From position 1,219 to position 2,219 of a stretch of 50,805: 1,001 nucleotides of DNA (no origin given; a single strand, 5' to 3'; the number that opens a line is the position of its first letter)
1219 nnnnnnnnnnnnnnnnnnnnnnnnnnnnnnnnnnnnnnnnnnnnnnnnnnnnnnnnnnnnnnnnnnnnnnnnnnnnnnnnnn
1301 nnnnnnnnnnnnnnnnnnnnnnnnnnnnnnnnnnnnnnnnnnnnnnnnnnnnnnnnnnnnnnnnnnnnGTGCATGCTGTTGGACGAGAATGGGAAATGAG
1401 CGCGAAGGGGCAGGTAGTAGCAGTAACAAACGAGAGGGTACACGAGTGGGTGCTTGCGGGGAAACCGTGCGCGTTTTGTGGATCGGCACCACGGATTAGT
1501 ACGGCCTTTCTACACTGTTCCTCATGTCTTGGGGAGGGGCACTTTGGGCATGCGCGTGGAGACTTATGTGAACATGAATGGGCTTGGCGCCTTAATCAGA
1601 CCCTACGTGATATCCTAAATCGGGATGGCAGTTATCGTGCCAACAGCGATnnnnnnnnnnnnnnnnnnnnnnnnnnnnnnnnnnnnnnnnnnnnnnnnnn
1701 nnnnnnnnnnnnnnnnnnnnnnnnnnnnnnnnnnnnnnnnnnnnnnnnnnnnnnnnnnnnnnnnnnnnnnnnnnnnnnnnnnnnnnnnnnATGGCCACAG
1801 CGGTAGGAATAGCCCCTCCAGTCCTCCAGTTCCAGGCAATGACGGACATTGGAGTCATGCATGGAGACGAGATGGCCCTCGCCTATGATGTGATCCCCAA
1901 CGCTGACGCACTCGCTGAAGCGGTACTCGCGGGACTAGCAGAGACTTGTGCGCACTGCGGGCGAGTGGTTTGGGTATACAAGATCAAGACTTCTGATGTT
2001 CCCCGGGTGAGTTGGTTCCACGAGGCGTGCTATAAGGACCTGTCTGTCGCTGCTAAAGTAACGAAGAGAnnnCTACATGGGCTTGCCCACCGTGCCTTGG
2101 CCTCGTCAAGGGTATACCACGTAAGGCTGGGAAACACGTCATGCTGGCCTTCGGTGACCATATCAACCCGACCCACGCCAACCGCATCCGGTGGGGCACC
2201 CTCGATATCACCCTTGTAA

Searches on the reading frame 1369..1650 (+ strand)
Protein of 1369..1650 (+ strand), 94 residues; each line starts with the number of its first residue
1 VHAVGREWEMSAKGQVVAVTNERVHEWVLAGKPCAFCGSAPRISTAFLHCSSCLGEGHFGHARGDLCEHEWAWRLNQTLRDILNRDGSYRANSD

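Call 6: search_protein_families(library=pfam, max_evalue=1, proteins=[window:1369-1650:+])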
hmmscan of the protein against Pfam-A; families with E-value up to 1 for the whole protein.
window:1369-1650:+ (94 aa): 1 family
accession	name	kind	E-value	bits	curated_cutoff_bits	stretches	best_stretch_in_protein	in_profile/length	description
PF12647.12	RNHCP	-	0.5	10.8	24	0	10-40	46-75/90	RNHCP domain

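Call 7: search_protein_families(library=phrogs, max_evalue=1, proteins=[window:1369-1650:+])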
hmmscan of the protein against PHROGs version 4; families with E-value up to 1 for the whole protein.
window:1369-1650:+ (94 aa): 2 families
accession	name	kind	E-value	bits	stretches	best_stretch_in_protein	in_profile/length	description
phrog_5794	-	unknown function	0.0069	18.1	1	13-58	50-91/93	-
phrog_2914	-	DNA, RNA and nucleotide metabolism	0.18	12.5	1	20-68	83-129/190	endonuclease VII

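Call 23: find_homologous_proteins(query=A2, max_evalue=0.01)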
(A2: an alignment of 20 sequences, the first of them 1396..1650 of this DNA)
Query A2 (20 sequences) (85 aa, profile of the alignment): 6 proteins with E <= 0.01 among 416 candidates.
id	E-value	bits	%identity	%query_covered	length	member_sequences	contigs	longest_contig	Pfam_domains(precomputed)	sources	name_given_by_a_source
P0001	6.1e-11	60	100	100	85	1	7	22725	-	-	-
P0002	8.6e-10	56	31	41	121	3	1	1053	-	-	-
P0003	3.2e-6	45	40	24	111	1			-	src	-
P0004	3.9e-6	45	50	12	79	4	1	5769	-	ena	-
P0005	6.0e-6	44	-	-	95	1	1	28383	-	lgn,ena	-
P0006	4.9e-4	38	-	-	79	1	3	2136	-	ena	-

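Call 26: find_encoding_contigs(protein=P0003, flank=10000)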
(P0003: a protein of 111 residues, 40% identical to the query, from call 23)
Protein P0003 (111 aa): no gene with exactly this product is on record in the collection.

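Call 27: find_encoding_contigs(protein=P0001, flank=10000)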
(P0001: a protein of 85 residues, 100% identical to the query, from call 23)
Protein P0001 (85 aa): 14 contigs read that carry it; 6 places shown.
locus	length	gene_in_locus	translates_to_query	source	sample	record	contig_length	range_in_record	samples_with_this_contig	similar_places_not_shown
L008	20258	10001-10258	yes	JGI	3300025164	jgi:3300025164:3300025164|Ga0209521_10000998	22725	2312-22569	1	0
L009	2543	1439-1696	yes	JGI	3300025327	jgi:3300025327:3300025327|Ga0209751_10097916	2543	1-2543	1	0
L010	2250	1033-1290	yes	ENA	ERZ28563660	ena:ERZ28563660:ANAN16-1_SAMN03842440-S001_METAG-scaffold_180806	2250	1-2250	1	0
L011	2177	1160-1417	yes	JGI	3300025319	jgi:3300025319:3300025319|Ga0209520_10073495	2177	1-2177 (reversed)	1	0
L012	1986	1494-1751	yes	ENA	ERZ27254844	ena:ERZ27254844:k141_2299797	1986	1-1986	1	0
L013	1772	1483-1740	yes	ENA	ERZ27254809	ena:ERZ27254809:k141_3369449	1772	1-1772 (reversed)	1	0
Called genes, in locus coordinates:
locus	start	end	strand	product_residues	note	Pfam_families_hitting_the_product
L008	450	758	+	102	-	-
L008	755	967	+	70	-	-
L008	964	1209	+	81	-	-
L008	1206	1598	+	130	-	-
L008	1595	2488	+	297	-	PF12705:PDDEXK_1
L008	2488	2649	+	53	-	-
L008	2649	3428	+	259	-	PF13479:AAA_24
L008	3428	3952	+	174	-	-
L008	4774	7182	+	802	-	PF03167:UDG (faint), PF00476:DNA_pol_A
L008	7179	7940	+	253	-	-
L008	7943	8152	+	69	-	-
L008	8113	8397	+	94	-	-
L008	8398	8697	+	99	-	-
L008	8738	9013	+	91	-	-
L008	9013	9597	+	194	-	PF06941:NT5C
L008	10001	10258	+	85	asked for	-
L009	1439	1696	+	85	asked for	-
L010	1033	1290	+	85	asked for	-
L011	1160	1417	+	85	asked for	-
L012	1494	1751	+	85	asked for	-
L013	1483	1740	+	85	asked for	-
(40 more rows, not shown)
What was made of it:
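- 1396..1653 (+): m1, 85 aa: ..............-KP-CAFCG-x12-HCSSC... Called as a gene in 14 metagenome contigs (P0001, call 27).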

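Call 33: search_solved_structures(query=A2, max_evalue=10, show_alignments=3)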
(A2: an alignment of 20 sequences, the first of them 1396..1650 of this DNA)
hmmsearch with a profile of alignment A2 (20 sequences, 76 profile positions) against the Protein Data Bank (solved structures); distinct sequences matched with E-value up to 10: 54.
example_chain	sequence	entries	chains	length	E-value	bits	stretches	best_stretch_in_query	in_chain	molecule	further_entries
2hap_C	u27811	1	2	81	0.0065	19.7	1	21-67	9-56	PROTEIN (HEME ACTIVATOR PROTEIN)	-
1pyc_A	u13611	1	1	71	0.0085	19.3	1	22-67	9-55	CYP1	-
1hwt_C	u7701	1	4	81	0.0098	19.1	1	22-67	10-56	PROTEIN (HEME ACTIVATOR PROTEIN)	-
1qp9_A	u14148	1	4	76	0.013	18.7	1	22-67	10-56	CYP1(HAP1-PC7) ACTIVATORY PROTEIN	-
4qbh_A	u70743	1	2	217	0.014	18.6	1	13-56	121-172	Adenylate kinase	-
4qbi_A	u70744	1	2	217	0.014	18.6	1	13-56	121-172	Adenylate kinase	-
2c6a_A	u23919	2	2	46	0.016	18.5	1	10-51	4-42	UBIQUITIN-PROTEIN LIGASE E3 MDM2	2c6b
2dar_A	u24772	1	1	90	0.019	18.2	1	10-29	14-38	PDZ and LIM domain protein 5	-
1zin_A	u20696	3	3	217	0.026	17.8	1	13-55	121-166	ADENYLATE KINASE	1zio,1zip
5g3z_A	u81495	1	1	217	0.044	17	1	14-55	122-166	ADENYLATE KINSE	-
5g3y_A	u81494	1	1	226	0.15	15.3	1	11-56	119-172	ADENYLATE KINSE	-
4v3p_SN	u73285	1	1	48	0.18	15.1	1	17-44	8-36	40S ribosomal protein S29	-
4v7e_Bd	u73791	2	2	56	0.26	14.6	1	17-44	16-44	40S ribosomal protein S14 | Small ribosomal subunit protein uS14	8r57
7qiy_N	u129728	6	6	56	0.27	14.5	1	18-44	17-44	40S ribosomal protein S29 | 40S ribosomal protein uS14 | uS14 (40S ribosomal protein S29)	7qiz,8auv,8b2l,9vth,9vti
4v92_Bd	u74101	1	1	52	0.29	14.4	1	18-46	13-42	US14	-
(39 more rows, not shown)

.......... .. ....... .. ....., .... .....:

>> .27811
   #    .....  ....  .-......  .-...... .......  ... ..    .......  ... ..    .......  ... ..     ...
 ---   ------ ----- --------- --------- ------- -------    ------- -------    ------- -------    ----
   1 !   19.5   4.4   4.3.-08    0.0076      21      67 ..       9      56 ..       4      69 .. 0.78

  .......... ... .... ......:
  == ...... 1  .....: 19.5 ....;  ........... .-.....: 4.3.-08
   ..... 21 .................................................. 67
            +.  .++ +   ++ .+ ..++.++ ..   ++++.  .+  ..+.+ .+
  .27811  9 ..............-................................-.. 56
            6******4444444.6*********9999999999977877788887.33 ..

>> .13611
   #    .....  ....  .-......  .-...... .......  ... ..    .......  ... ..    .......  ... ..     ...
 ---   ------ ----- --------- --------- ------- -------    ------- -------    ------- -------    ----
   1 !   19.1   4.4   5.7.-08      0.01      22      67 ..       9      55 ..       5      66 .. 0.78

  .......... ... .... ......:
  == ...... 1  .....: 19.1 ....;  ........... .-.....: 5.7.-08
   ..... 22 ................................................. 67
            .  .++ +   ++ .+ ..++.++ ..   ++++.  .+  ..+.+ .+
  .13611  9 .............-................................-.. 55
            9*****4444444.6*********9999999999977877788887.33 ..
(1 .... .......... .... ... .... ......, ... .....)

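Call 34: search_protein_families(library=ncbifam, max_evalue=1, proteins=[window:1396-1650:+])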
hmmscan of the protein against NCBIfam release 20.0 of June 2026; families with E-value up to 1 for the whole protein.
window:1396-1650:+ (85 aa): 0 families

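Call 35: predict_structure(alignment_id=A3)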
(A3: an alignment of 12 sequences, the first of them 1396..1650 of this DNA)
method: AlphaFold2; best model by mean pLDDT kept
length: 85 residues; sequences in the alignment: 12
mean_pLDDT: 55.2   pTM: 0.40
mean pLDDT of the five models: 55.2, 54.9, 54.5, 52.4, 50.7
residues with pLDDT >= 90: 0; 70-90: 12; 50-70: 41; < 50: 32
segments of 3 or more residues with pLDDT < 50: 1-10, 50-57, 77-85
pLDDT, mean of each block of 10 residues (from residue 1): 37 67 72 62 59 49 54 49 40
secondary structure, 60 per line:
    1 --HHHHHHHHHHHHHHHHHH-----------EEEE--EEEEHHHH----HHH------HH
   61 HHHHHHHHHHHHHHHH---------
elements in order: H3-20 E32-35 E38-41 H42-45 H59-76

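Call 36: search_protein_representatives(alignment_id=A3)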
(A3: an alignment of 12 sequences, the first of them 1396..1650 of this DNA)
Query: 12 sequences, 83 profile positions. Proteins with E-value up to 0.001 (for the whole library): 13; up to 1e-10: 8; up to 1e-30: 0. The best 13 are listed.
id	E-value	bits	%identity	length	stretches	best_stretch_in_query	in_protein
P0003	9.4e-18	80.2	-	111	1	3-81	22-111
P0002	8.4e-16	74.0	-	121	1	6-80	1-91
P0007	1.1e-14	70.4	-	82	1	5-74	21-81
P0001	1.0e-13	67.3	-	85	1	1-81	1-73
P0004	4.9e-12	61.9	-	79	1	1-76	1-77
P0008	5.7e-12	61.7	-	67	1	1-75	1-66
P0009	4.0e-11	59.0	-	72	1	6-76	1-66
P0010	7.2e-11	58.2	-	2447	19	29-56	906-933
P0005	2.4e-09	53.3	-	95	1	1-81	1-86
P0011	1.0e-07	48.1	-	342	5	14-49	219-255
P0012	5.1e-07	45.8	-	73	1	2-57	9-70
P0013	4.4e-04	36.4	-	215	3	24-62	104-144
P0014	6.1e-04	36.0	-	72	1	13-54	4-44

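Call 62: fold_search(model_id=the predicted structure, library=pdb)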
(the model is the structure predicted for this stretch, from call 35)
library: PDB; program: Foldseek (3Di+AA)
matches with E <= 10: 25; with E <= 0.001: 0
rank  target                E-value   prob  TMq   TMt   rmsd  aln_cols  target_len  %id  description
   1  4kzx_D                2.2e+00  0.03  0.20  0.08  12.7        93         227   13  Rabbit 40S ribosomal subunit in complex with eIF1. (released 2013-07-24)
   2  4v6x_AD               2.2e+00  0.03  0.20  0.08  12.7        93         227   13  Structure of the human 80S ribosome (released 2014-07-09)
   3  7e44_B                4.1e+00  0.10  0.29  0.13   4.7        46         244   22  Crystal structure of NudC complexed with dpCoA (released 2021-07-28)
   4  7e44_E                5.4e+00  0.09  0.27  0.10   2.3        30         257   30  Crystal structure of NudC complexed with dpCoA (released 2021-07-28)
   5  9f29_B                5.4e+00  0.02  0.21  0.02  17.2        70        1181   23  Pyrococcus abyssi PolD in complex with Rpa2 winged-helix domain class 1 (composite map) (released 2024-12-04)
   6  6zxw_H                5.8e+00  0.05  0.21  0.29   5.9        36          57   25  Structure of Archaeoglobus fulgidus Trm11-Trm112 m2G10 tRNA methyltransferase complex bound to sinefungin (released 2020-09-23)
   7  1vk6                  6.2e+00  0.08  0.29  0.11   3.4        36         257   25  Crystal structure of NADH pyrophosphatase (1790429) from Escherichia coli k12 at 2.20 A resolution (released 2004-05-11)
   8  9hu3_F                6.2e+00  0.04  0.22  0.13   6.6        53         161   17  PR1 phage heterodimeric DNA ligase in complex with 21-mer nicked DNA containing phage nick sequence (released 2026-01-14)
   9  7xvn_C                6.2e+00  0.02  0.23  0.24  12.0        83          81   19  Structural basis for DNA recognition feature of retinoid-related orphan receptors (released 2023-11-29)
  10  3r0l_D                6.2e+00  0.02  0.24  0.18  12.2        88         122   15  Crystal structure of crotoxin (released 2011-10-12)
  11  5syb_B                6.2e+00  0.02  0.14  0.13   7.9        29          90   31  Crystal structure of human PHF5A (released 2016-09-07)
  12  7e44_A                6.6e+00  0.08  0.27  0.10   2.3        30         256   30  Crystal structure of NudC complexed with dpCoA (released 2021-07-28)
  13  7e44_F                7.1e+00  0.08  0.27  0.10   2.3        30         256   30  Crystal structure of NudC complexed with dpCoA (released 2021-07-28)
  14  6o3p_B                7.1e+00  0.06  0.26  0.08   2.6        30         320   33  Crystal structure of the catalytic domain of mouse Nudt12 in complex with AMP and 3 Mg2+ ions (released 2019-05-29)
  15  2gb5_B                7.6e+00  0.08  0.27  0.10   2.2        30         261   30  Crystal structure of NADH pyrophosphatase (EC 3.6.1.22) (1790429) from Escherichia coli K12 at 2.30 A resolution (released 2006-03-28)
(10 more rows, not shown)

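Call 87: find_encoding_contigs(protein=P0014, flank=10000, max_places=3)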
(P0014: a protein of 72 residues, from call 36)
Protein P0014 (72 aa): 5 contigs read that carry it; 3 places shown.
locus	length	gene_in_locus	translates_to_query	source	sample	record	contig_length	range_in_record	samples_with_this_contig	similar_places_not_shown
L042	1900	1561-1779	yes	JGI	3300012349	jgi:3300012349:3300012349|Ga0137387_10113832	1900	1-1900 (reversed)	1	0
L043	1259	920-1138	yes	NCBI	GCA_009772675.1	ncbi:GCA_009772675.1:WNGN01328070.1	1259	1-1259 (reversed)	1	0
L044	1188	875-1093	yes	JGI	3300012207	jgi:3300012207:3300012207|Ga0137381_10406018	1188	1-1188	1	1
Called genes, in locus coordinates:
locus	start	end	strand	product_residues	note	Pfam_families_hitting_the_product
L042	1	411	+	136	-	?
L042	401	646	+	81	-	-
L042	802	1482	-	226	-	PF13481:AAA_25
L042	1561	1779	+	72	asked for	-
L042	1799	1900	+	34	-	?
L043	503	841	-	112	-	PF13481:AAA_25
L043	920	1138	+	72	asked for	-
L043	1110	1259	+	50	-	?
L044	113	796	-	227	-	PF13481:AAA_25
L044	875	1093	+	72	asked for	-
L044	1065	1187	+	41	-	?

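Call 91: search_protein_families(library=padloc, max_evalue=1, proteins=[window:1396-1650:+])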
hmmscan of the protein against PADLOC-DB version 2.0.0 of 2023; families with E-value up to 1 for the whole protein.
window:1396-1650:+ (85 aa): 0 families

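Call 102: search_protein_families(library=pfam, max_evalue=0.01, proteins=[P0011, P0010])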
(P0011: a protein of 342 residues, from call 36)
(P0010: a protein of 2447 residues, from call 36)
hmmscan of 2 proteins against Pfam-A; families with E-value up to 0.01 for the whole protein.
P0011 (342 aa): 9 families
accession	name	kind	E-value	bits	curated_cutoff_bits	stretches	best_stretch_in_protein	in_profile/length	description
PF07699.19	Ephrin_rec_like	-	5.7e-16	58.5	23.1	2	231-253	10-32/48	Tyrosine-protein kinase ephrin type A/B receptor-like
PF10080.14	FtrD-like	-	1.9e-10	41.2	26.3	1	254-302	19-67/101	Membrane iron-sulfur containing protein FtrD-like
PF14768.12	RPA_interact_C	-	3.9e-10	40.6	25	0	272-300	2-28/80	Replication protein A interacting C-terminal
PF01155.25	HypA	-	8.4e-05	23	28.9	0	242-286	66-103/112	Hydrogenase/urease nickel incorporation, metallochaperone, hypA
PF12760.12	Zn_ribbon_IS1595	-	9.5e-05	22.7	25.4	0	309-334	19-45/46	Transposase zinc-ribbon domain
PF13717.11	Zn_ribbon_4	-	0.00012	22.4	30.3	0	286-319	2-35/36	zinc-ribbon domain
PF22289.1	DmmA-like_C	-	0.00023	21.5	27.4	0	271-299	3-31/44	Dimethylamine monooxygenase subunit DmmA-like, C-terminal domain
PF23499.1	YnfU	-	0.0028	18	27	0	286-319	16-48/49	YnfU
PF07098.16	DUF1360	-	0.0041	17.5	21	0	161-197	27-64/102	Protein of unknown function (DUF1360)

P0010 (2447 aa): 0 families

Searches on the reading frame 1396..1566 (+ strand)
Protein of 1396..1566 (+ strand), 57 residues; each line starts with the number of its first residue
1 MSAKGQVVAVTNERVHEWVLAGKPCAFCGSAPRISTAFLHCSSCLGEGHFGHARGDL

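Call 49: search_protein_families(library=pfam, alignment_id=A5, max_evalue=0.1)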
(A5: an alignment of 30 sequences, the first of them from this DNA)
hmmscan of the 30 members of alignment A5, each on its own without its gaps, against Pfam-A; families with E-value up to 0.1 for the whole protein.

A. member 1, seq(57 aa): 0 families

B. families by the number of members that match (of 30 scanned): 27 families (the first 25 are shown)
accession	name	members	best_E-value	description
PF00684.25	DnaJ_CXXCXGXG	2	0.00022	DnaJ central domain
PF17302.8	DUF5351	2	0.00025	Family of unknown function (DUF5351)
PF18912.6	DZR_2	2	0.0013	Double zinc ribbon domain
PF14537.11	Cytochrom_c3_2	1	0.0037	Cytochrome c3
PF24445.1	DUF7564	1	0.0077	Family of unknown function (DUF7564)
PF18769.7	APOBEC1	1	0.008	APOBEC1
PF16919.11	PknG_rubred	1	0.0082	Protein kinase G rubredoxin domain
PF15777.11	Anti-TRAP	1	0.011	Tryptophan RNA-binding attenuator protein inhibitory protein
PF17524.7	CnrY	1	0.013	Anti-sigma factor CnrY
PF06689.19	zf-C4_ClpX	1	0.014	ClpX C4-type zinc finger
PF21002.2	TMEM106_N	1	0.016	Transmembrane protein 106 N-terminal region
PF18750.7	SNAD4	1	0.02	Secreted Novel AID/APOBEC-like Deaminase 4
PF11682.14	Zn_ribbon_11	1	0.02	Probable zinc-ribbon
PF14354.12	Lar_restr_allev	1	0.029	Restriction alleviation protein Lar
PF15989.10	DUF4768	1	0.029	Domain of unknown function (DUF4768)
PF01258.23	zf-dskA_traR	1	0.056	Prokaryotic dksA/traR C4-type zinc finger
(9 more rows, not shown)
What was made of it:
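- On ClpX N-terminal zinc-binding domain (PF06689): 1 of 30 members hits at E 0.014 (call 49).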

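Call 50: find_homologous_proteins(query=A5, max_evalue=10)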
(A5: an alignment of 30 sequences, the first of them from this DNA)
Query A5 (30 sequences) (57 aa, profile of the alignment): 8 proteins with E <= 10 among 1288 candidates.
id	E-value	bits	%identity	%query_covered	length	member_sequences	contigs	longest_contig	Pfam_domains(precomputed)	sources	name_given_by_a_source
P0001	7.6e-9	53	100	100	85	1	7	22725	-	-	-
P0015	3.4e-8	51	-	-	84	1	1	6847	-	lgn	-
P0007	2.0e-7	48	33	58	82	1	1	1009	-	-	-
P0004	4.6e-6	44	50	18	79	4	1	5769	-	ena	-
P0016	6.8e-5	40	-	-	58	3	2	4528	-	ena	-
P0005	3.3e-4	38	-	-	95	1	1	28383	-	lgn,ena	-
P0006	2.1e-3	36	-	-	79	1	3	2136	-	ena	-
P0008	1.4e-2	33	31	23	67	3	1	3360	-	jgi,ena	-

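Call 52: find_encoding_contigs(protein=P0015, flank=10000)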
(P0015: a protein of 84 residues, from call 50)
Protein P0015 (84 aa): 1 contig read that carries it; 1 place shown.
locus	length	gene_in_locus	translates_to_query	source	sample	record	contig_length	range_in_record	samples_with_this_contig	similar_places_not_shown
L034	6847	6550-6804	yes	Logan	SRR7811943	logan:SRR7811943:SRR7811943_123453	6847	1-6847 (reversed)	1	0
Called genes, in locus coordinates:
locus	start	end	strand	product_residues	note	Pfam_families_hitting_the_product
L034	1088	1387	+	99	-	-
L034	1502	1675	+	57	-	-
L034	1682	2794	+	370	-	PF00158:Sigma54_activat (faint), PF07728:AAA_5 (weak)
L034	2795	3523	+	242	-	-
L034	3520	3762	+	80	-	-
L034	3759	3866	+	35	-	-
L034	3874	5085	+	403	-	PF13203:DUF2201_N, PF09967:DUF2201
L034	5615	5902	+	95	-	-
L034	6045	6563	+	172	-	-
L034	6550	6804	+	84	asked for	-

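Call 53: find_encoding_contigs(protein=P0016, flank=10000)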
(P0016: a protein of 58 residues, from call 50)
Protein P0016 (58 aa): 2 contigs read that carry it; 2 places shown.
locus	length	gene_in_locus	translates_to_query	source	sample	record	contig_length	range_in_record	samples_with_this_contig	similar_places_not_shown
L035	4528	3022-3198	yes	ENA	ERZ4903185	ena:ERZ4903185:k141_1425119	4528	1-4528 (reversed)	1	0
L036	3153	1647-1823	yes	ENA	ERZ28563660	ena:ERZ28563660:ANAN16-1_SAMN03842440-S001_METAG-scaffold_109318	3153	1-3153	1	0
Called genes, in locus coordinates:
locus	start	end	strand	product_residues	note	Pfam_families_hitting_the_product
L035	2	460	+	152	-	?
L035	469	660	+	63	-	-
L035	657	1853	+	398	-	PF13203:DUF2201_N, PF09967:DUF2201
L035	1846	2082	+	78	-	-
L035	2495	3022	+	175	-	-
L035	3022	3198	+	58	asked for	-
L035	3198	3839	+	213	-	PF17338:GP88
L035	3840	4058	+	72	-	-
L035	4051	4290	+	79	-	-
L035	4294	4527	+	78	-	?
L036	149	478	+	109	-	PF09967:DUF2201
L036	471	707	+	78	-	-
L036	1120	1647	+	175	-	-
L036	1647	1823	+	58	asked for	-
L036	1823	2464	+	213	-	PF17338:GP88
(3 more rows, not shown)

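Call 86: search_solved_structures(query=A5, max_evalue=10, show_alignments=2)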
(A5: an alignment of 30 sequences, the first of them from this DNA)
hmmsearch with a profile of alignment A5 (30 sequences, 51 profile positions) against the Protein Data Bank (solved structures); distinct sequences matched with E-value up to 10: 104 (the best 60 are shown).
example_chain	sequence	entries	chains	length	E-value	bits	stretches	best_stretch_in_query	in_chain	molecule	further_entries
2dar_A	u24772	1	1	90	0.00033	23.6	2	19-43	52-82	PDZ and LIM domain protein 5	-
2c6a_A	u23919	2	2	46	0.00038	23.4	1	14-49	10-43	UBIQUITIN-PROTEIN LIGASE E3 MDM2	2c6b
4xxb_B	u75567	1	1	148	0.0043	20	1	14-49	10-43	E3 ubiquitin-protein ligase Mdm2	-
6zj3_L5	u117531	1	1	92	0.023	17.7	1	17-42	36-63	Ribosomal protein eL42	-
8bgu_F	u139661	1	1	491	0.027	17.4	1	14-49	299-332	E3 ubiquitin-protein ligase Mdm2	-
9fhl_W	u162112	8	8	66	0.034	17.1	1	19-47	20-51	Small ribosomal subunit protein eS27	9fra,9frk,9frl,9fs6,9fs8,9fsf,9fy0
1x4k_A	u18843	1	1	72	0.042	16.8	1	19-48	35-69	Skeletal muscle LIM-protein 3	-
8hku_L37A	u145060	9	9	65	0.073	16.1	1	19-48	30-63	50S ribosomal protein L37Ae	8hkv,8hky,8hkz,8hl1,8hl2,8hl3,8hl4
8hkx_S14P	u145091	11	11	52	0.1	15.6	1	16-43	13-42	30S ribosomal protein S14 type Z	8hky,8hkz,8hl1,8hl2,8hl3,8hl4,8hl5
2ecj_A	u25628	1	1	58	0.12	15.4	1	20-44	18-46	Tripartite motif-containing protein 39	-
1zin_A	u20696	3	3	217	0.13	15.2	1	14-47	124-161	ADENYLATE KINASE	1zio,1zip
2cor_A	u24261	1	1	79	0.14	15.1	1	19-47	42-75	PINCH protein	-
4qbh_A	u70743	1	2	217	0.15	15.1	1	14-47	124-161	Adenylate kinase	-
4qbi_A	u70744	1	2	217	0.15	15.1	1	14-47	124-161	Adenylate kinase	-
2ds5_A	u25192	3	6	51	0.21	14.6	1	16-43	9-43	ATP-dependent Clp protease ATP-binding subunit clpX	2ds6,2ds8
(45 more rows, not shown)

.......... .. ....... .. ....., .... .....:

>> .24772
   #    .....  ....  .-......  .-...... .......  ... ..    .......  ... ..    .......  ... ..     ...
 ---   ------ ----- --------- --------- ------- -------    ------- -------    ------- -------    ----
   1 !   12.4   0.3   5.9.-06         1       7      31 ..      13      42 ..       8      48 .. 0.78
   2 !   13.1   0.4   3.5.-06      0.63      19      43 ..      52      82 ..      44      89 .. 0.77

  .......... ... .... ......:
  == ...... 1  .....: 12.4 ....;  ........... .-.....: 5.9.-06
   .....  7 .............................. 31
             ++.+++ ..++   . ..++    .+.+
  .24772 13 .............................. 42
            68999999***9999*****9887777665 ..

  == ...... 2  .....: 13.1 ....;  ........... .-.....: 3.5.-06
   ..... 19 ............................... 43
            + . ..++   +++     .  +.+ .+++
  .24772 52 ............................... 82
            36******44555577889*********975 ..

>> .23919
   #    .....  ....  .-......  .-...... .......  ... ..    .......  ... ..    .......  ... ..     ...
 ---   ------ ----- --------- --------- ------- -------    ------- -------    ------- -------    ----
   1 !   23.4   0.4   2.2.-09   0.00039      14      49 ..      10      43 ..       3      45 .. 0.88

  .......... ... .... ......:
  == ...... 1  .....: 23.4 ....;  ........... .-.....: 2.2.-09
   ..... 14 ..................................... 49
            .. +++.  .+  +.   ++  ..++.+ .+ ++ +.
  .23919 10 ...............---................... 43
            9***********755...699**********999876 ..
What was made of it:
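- PDB profile hits are all C4 zinc fingers or ribbons: MDM2 RanBP2-type 3.8e-4, LIM, uS14, adenylate-kinase lid (calls 33, 86).
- Closest known: Generic C4 zinc ribbons with a short spacer. Same: These are the best PDB sequence hits for the 30-member profile: MDM2 2c6a '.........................' at 3.8e-4 (call 86).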

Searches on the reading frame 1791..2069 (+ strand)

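Call 6: search_protein_families(library=pfam, max_evalue=1, proteins=[window:1791-2069:+])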
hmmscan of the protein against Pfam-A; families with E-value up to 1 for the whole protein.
window:1791-2069:+ (93 aa): 0 families

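Call 7: search_protein_families(library=phrogs, max_evalue=1, proteins=[window:1791-2069:+])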
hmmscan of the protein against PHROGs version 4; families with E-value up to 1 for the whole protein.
window:1791-2069:+ (93 aa): 2 families
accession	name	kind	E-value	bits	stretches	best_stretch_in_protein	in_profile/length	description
phrog_26310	-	unknown function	0.25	12.9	1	52-82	19-46/101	-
phrog_32513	-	unknown function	0.25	12.4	1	50-81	22-52/90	-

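Call 34: search_protein_families(library=ncbifam, max_evalue=1, proteins=[window:1839-2069:+])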
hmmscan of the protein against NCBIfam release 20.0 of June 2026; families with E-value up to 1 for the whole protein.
window:1839-2069:+ (77 aa): 1 family
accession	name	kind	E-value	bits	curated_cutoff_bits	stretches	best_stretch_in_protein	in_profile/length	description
NF000064.3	ANT_2pp_Ia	exception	0.016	15.2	350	1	24-61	109-146/177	aminoglycoside nucleotidyltransferase ANT(2'')-Ia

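Call 91: search_protein_families(library=padloc, max_evalue=1, proteins=[window:1791-2069:+])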
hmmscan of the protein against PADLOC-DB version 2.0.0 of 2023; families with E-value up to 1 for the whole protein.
window:1791-2069:+ (93 aa): 0 families
